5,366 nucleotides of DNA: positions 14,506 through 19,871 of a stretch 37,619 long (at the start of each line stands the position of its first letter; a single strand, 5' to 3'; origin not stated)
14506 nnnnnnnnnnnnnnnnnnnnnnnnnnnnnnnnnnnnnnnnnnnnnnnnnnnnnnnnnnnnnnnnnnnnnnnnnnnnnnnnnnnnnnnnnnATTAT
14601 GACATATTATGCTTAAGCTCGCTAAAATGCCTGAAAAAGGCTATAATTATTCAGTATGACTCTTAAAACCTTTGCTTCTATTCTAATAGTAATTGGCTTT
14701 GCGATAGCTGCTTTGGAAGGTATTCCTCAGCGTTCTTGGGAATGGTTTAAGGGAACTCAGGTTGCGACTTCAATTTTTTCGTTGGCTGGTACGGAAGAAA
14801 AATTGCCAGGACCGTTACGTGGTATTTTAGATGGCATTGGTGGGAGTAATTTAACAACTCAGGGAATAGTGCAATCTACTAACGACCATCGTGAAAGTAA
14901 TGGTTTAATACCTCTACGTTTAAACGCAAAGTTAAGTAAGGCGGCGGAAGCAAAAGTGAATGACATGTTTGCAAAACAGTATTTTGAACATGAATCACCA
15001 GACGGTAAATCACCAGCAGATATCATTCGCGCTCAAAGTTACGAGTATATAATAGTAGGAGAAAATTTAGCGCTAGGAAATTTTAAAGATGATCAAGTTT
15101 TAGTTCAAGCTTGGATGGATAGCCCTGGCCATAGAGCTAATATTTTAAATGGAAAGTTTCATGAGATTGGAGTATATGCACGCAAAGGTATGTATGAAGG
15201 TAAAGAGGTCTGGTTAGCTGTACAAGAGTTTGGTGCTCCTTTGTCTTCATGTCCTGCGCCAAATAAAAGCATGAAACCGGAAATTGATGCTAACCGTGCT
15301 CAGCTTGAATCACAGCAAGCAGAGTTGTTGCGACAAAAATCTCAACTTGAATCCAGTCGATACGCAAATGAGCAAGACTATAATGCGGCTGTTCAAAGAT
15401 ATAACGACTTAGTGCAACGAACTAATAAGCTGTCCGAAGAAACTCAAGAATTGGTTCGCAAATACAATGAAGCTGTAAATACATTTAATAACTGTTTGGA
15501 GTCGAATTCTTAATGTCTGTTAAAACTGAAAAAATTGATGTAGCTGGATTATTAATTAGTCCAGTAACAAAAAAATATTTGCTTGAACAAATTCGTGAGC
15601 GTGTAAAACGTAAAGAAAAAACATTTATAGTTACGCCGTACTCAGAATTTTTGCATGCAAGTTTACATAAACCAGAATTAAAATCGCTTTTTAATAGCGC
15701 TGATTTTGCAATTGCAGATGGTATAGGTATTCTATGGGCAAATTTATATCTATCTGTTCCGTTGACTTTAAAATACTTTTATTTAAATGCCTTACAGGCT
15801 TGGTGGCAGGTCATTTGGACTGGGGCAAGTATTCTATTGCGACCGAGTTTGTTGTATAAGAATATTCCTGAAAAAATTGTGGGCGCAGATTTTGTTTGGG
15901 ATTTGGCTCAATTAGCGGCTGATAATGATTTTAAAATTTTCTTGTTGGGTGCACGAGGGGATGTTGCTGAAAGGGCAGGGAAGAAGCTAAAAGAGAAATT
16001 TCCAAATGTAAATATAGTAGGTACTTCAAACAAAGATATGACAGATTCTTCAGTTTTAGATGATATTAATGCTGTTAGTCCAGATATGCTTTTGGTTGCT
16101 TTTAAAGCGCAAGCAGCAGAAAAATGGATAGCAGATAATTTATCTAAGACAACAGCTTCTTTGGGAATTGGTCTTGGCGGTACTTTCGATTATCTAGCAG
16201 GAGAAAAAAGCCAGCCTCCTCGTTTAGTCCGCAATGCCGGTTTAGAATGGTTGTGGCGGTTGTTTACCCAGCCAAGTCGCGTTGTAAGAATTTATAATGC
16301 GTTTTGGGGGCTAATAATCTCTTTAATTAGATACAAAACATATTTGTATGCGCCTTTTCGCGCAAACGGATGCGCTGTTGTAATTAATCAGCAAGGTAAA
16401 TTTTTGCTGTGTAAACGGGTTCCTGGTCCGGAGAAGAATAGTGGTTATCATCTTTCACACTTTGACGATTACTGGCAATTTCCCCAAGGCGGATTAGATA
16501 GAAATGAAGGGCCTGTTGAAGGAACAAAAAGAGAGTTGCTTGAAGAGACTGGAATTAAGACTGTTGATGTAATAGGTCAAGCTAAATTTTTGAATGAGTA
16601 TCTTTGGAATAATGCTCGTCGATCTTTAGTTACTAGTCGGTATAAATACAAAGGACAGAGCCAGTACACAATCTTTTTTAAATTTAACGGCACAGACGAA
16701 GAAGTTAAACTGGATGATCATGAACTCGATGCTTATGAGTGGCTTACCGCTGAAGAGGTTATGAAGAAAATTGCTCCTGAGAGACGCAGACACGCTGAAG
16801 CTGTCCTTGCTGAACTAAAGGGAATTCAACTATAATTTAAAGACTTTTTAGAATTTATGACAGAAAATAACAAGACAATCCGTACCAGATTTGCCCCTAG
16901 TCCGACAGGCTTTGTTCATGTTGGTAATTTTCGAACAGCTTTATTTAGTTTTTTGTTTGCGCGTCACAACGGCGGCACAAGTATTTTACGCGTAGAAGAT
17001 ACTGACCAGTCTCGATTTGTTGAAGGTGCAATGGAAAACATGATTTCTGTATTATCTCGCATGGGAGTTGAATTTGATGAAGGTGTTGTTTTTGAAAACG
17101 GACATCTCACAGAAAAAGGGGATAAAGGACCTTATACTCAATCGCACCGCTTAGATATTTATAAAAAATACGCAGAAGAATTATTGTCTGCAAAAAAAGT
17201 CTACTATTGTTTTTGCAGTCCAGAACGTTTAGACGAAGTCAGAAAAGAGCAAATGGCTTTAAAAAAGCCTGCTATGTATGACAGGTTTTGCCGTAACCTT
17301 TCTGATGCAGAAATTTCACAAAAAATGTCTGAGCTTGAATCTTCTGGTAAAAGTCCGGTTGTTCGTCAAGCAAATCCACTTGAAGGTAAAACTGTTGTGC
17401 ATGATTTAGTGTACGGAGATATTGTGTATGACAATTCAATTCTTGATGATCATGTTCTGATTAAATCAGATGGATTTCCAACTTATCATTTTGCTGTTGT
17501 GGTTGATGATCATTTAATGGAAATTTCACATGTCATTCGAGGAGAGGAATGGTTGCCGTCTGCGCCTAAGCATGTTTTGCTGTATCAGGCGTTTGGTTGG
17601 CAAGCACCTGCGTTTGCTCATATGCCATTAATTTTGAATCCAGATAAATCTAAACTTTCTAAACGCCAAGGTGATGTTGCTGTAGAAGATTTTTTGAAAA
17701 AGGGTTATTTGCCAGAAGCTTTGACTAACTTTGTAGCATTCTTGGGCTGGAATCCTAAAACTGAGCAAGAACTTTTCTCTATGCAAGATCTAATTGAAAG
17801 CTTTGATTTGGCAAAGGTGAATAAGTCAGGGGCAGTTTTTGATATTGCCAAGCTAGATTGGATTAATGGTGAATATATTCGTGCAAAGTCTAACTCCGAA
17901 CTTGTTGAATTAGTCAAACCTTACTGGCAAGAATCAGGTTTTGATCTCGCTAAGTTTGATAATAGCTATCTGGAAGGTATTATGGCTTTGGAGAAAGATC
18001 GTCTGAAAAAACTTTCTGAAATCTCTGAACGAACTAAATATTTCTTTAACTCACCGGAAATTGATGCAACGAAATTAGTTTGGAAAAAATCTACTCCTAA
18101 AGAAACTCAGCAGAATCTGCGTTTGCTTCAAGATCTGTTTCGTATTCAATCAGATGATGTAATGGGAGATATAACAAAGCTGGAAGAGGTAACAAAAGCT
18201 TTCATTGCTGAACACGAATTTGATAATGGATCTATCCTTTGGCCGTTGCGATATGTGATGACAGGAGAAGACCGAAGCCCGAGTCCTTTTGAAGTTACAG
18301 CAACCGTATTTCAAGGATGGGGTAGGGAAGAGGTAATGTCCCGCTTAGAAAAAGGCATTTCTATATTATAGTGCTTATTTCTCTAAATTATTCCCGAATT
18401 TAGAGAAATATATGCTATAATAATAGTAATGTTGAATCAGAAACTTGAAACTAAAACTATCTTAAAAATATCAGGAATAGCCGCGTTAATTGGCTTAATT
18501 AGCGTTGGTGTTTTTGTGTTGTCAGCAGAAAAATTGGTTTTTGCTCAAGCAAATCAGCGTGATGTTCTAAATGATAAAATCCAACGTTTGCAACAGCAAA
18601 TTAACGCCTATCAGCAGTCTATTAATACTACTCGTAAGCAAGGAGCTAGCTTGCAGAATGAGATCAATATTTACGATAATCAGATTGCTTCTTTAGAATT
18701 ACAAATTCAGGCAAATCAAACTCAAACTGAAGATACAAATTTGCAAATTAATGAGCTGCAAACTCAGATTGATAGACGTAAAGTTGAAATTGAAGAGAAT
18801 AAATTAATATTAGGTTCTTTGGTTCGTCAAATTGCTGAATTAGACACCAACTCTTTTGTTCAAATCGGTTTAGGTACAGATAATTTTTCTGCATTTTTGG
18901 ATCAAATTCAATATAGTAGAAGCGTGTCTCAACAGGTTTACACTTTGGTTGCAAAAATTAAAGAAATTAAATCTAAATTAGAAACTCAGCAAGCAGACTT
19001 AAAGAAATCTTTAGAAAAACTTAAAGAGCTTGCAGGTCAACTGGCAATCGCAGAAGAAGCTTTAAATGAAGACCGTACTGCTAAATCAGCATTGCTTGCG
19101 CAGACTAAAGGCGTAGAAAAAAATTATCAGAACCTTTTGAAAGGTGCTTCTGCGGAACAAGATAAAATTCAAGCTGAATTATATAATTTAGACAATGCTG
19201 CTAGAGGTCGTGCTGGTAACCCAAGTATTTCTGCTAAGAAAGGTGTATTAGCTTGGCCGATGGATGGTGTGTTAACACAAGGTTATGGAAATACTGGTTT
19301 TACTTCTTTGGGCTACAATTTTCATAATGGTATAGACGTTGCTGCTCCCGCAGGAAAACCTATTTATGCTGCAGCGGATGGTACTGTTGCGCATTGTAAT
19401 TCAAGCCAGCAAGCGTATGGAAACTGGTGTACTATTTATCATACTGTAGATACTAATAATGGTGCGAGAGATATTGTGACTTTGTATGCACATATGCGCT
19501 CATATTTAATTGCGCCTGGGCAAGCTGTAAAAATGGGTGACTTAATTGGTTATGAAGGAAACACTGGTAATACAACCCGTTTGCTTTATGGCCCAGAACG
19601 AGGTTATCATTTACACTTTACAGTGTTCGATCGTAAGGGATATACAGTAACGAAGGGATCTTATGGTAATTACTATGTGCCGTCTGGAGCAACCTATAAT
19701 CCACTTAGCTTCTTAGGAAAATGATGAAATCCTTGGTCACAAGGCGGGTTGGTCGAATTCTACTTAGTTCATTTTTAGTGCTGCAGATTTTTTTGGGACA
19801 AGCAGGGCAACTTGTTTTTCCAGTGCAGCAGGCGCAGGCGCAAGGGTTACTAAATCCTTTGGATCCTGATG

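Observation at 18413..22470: Four-gene, translationally coupled peptidoglycan-hydrolase operon with two hydrolases tethered to pilin-like membrane hairpins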

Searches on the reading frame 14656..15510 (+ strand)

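Call 51: search_protein_families(library=pfam, proteins=[window:14656-15510:+], max_evalue=0.001)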
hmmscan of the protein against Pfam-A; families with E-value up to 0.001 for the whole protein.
window:14656-15510:+ (285 aa): 2 families
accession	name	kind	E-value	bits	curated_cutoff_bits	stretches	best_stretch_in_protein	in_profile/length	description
PF00188.32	CAP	-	1.8e-16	61.5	21.1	1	74-183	3-110/117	Cysteine-rich secretory protein family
PF03938.19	OmpH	-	0.00029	21.5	32.4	1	204-276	29-102/141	Outer membrane protein (OmpH-like)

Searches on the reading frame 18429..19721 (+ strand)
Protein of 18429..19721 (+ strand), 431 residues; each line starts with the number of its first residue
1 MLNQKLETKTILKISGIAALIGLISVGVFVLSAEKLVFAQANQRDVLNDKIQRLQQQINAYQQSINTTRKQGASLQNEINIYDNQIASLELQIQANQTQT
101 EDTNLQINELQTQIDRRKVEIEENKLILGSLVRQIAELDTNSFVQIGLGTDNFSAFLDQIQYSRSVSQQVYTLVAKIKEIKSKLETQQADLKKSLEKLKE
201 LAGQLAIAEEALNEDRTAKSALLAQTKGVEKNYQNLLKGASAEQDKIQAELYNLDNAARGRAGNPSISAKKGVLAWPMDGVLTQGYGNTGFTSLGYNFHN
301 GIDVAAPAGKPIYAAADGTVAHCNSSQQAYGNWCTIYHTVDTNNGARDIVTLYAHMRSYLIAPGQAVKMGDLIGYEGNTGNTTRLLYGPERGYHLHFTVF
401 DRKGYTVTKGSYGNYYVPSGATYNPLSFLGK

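Call 4: search_protein_families(library=pfam, proteins=[window:18429-19721:+], max_evalue=1)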
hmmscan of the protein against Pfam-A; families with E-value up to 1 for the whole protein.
window:18429-19721:+ (431 aa): 17 families
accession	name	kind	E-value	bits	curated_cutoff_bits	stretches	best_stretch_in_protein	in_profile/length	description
PF01551.29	Peptidase_M23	-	7.7e-23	80.9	28.7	1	298-401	2-89/96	Peptidase family M23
PF00038.26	Filament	-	0.0021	18.2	40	1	80-155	192-267/313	Intermediate filament protein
PF08614.16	ATG16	-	0.022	15.4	33.7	1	47-125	72-150/200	Autophagy protein 16 (ATG16)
PF25762.1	HAUS1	-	0.027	14.7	40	1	38-138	117-214/236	HAUS augmin-like complex subunit 1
PF17675.6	APG6_N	-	0.028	15.3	45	1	151-250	26-124/132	Apg6 coiled-coil region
PF05667.16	CCDC22_CC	-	0.052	13.1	39.2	1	32-118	178-267/477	CCDC22 protein coiled-coil region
PF06818.20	Fez1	-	0.13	13.2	34.4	1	168-260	31-123/199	Fez1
PF04632.18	FUSC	-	0.13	11.3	30.9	1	24-221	135-332/660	Fusaric acid resistance protein family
PF00261.25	Tropomyosin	-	0.18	11.6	38.6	1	46-122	3-135/242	Tropomyosin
PF04504.20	GeBP-like_DBD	-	0.19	12.9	29.5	0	151-193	30-72/94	Glabrous-enhancer-binding protein-like family, DBD domain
PF15082.11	DUF4549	-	0.37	11.1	27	0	99-138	6-45/142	Domain of unknown function (DUF4549)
PF05911.16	FPP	-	0.43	9.2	40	1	51-118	722-817/871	Filament-like plant protein, long coiled-coil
PF07851.19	TMEM120A-B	-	0.45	10.2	29.8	1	44-128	4-89/324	TMEM120A/B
PF11932.13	DUF3450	-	0.45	10.2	32.6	1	36-123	14-97/241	Protein of unknown function (DUF3450)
PF05557.18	MAD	-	0.61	8.8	30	1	44-139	106-203/661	Mitotic checkpoint protein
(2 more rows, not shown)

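Call 5: search_protein_families(library=ncbifam, proteins=[window:18429-19721:+], max_evalue=1)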
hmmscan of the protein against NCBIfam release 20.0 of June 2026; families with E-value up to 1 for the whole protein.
window:18429-19721:+ (431 aa): 42 families (the best 25 are shown)
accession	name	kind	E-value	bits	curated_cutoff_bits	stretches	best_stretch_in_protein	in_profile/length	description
NF052336.1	PdgHdaseHSB100310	equivalog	2.3e-14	53.5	500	1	268-415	29-157/316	peptidoglycan hydrolase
NF008652.0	PRK11649.1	equivalog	4.7e-14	51.9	341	1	299-400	313-398/439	murein DD-endopeptidase MepM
NF040883.1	amid_act_ActS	equivalog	6.3e-13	48.6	375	1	269-383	112-213/242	amidase activator ActS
NF050804.1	CellDivDipMCaul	equivalog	4.8e-12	45.5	900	1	267-383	500-605/634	cell division endopeptidase DipM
NF053824.1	PdgNdpepShyC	equivalog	1.9e-11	43.5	700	1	298-396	295-377/429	peptidoglycan DD-endopeptidase ShyC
NF052530.1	Heli_ShapePgp3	exception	1.1e-10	41.1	300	1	274-400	141-252/270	peptidoglycan metallopeptidase Pgp3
NF053825.1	PdgNdpepShyA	equivalog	4.5e-09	35.5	700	1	298-401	295-382/425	peptidoglycan DD-endopeptidase ShyA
NF041208.1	celldiv_DipM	equivalog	1.7e-08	34.2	740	1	249-382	274-395/419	cell division endopeptidase DipM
NF008644.1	PRK11637.1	equivalog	9.7e-08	31.4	270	2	271-382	261-361/385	murein hydrolase activator EnvC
TIGR02168.1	SMC_prok_B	equivalog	1.6e-07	29.5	567.35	1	43-249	722-928/1181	chromosome segregation protein SMC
NF004799.0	PRK06148.1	subfamily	1.9e-07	29.5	1128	1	298-381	440-525/1015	hypothetical protein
NF008123.1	PRK10871.1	equivalog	3.9e-07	29.8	311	1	261-385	233-345/365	murein hydrolase activator NlpD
NF045487.1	ASRP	equivalog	2.8e-06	26.2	300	2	41-140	354-450/593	archaea-specific SMC-related protein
NF052529.1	PG_M23_Pgp6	exception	1.7e-05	23.7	600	1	297-399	333-419/452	peptidoglycan metallopeptidase Pgp6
TIGR04523.1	Mplasa_alph_rch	subfamily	3.6e-05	21.9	270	1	50-253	406-607/745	helix-rich protein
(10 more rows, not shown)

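Call 83: search_solved_structures(query=window:18429-19721:+, max_evalue=0.00001, show_alignments=2)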
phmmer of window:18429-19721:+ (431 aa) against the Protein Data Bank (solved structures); distinct sequences matched with E-value up to 0.00001: 22.
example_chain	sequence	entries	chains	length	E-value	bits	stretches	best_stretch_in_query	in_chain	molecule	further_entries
9gy1_A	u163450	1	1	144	1.1e-12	51.4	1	275-399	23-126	Peptidase, M23 family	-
7qrl_C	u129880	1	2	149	2.7e-11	46.8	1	266-383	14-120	DipM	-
7qrl_A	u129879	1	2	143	3.3e-11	46.5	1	267-383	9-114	DipM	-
5j1l_A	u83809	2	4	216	6.2e-10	42.3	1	298-397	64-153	ToxR-activated gene (TagE)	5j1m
2b0p_A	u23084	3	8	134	4e-09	39.6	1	295-384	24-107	Glycyl-glycine endopeptidase lytM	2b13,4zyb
3slu_A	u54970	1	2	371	4.6e-09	39.4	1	296-383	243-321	M23 peptidase domain protein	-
2b44_A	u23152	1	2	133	4.8e-09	39.3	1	295-384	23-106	Glycyl-glycine endopeptidase lytM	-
6muk_A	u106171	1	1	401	5.7e-09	39.1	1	296-383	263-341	Peptidase M23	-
6ue4_A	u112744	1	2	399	1.6e-08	37.6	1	299-395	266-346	ShyA endopeptidase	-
6u2a_A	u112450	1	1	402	1.7e-08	37.6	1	299-395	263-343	ShyA endopeptidase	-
5kvp_A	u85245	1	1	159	1.8e-08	37.5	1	285-399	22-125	Zoocin A endopeptidase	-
1qwy_A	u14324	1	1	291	5.2e-08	35.9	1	275-384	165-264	peptidoglycan hydrolase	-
8tzk_E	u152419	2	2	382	1e-07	35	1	37-384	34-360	Peptidase M23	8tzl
5j1l_B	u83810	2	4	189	1e-07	34.9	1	299-382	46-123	ToxR-activated gene (TagE)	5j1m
5j1k_A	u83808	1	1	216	1.4e-07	34.5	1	299-382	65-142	ToxR-activated gene (TagE)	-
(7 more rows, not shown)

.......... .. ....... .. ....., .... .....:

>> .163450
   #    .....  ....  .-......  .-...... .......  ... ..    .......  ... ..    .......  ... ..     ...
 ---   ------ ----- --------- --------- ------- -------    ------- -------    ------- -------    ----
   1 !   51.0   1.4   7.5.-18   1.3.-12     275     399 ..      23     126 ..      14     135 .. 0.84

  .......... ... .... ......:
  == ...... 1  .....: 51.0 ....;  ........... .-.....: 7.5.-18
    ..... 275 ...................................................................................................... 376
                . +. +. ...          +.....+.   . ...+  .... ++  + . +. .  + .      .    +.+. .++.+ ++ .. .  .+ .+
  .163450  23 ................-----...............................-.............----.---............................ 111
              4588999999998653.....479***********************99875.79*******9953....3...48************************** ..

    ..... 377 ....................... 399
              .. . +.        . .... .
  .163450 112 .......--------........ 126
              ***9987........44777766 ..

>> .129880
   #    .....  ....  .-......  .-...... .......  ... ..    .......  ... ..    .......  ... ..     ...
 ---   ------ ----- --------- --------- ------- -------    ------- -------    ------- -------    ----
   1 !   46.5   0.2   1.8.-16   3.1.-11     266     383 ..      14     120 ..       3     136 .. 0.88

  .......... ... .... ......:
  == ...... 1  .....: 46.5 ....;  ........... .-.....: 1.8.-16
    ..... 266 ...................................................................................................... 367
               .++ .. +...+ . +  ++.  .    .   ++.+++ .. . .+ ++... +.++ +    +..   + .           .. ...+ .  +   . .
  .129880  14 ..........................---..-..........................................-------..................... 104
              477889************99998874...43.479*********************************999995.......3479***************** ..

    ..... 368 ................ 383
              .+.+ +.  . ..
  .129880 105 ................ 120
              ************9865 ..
